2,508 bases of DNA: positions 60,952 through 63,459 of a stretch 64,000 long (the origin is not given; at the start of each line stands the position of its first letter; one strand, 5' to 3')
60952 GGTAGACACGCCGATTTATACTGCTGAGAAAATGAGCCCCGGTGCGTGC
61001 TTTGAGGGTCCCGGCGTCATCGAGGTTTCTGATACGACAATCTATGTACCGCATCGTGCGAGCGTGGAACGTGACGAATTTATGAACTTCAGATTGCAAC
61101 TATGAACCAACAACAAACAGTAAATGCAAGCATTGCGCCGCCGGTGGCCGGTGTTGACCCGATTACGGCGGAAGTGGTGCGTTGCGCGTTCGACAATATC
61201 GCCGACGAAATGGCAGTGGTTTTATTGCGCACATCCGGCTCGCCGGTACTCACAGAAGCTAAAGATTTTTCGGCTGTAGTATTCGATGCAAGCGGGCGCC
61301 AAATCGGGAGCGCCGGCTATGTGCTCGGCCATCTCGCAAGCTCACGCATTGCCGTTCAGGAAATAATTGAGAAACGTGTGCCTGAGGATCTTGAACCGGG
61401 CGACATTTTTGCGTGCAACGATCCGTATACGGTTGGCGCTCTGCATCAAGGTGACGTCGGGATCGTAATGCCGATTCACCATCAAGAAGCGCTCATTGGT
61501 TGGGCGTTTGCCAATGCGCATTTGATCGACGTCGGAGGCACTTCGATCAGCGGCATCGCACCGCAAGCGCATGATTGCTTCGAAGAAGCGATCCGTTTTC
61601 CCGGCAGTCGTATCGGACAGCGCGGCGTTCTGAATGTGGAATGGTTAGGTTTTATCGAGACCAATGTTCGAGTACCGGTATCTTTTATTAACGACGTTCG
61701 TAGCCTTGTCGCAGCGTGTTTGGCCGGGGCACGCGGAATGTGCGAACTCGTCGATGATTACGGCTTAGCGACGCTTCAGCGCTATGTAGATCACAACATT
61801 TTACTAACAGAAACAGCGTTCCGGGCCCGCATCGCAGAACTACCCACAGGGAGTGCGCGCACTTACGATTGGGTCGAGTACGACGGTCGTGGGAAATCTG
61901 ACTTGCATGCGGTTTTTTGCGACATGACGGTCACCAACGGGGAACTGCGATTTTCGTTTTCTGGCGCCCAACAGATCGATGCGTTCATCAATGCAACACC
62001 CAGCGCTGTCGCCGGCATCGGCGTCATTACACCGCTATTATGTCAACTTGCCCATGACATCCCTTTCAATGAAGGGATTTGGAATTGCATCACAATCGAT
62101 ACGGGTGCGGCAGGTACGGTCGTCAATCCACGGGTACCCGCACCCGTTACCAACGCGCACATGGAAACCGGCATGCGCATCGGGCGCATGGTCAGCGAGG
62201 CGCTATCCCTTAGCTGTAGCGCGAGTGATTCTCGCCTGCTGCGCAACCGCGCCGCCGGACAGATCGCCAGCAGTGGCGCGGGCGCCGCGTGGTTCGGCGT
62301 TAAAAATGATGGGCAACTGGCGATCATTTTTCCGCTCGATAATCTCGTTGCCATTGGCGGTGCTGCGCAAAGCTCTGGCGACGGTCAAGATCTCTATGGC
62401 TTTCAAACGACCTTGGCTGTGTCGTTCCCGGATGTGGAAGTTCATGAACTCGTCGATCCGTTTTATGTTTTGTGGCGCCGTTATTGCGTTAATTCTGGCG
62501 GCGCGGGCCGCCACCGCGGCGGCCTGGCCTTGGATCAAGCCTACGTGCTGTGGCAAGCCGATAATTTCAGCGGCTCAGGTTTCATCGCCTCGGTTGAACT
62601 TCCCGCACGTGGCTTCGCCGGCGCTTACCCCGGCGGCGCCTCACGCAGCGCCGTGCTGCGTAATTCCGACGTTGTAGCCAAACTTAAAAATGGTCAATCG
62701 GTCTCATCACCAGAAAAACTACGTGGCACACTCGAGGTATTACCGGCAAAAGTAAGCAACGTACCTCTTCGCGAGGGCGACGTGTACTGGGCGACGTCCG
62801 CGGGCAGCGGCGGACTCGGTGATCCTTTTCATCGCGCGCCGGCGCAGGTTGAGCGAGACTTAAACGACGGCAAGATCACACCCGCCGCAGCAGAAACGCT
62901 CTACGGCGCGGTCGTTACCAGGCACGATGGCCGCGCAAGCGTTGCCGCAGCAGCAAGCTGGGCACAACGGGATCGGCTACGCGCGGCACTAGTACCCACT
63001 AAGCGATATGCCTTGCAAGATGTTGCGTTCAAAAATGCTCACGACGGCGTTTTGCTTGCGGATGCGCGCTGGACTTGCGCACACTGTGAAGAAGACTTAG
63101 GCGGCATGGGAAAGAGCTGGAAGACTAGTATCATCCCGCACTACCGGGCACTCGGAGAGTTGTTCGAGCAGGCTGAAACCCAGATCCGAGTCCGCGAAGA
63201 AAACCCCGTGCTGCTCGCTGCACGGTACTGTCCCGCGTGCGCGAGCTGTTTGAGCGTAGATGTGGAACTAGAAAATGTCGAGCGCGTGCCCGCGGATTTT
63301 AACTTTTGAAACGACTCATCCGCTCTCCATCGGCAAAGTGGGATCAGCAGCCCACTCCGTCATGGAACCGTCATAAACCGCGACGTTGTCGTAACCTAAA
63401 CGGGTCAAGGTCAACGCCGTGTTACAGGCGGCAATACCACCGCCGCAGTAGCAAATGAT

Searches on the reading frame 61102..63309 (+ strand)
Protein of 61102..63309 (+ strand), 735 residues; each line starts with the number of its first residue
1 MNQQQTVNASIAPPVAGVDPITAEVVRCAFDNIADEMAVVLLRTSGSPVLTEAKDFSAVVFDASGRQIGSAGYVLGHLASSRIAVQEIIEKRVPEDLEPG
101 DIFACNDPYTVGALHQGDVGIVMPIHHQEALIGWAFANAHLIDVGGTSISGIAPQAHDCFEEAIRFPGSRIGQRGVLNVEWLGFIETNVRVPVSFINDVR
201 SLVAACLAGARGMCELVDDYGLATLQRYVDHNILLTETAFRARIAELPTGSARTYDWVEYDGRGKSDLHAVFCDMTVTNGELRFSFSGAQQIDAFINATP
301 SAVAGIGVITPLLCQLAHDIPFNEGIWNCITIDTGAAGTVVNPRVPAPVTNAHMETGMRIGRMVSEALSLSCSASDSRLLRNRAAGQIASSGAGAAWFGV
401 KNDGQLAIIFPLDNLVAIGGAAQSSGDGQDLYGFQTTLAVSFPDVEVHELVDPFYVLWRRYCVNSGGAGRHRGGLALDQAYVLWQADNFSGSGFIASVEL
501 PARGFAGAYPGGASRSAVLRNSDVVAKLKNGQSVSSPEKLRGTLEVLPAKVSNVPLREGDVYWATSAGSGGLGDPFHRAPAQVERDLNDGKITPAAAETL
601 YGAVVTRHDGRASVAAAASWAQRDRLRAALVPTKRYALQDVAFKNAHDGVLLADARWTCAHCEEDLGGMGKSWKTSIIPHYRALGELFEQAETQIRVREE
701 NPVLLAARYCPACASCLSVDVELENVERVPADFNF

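Call 46: search_protein_families(library=pfam, proteins=[window:61102-63309:+], max_evalue=0.0001)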
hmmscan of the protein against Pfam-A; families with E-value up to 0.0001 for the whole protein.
window:61102-63309:+ (735 aa): 1 family
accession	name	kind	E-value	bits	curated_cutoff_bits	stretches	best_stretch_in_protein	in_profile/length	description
PF02538.19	Hydantoinase_B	-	9.3e-108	361.4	26.8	1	19-575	1-519/519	Hydantoinase B/oxoprolinase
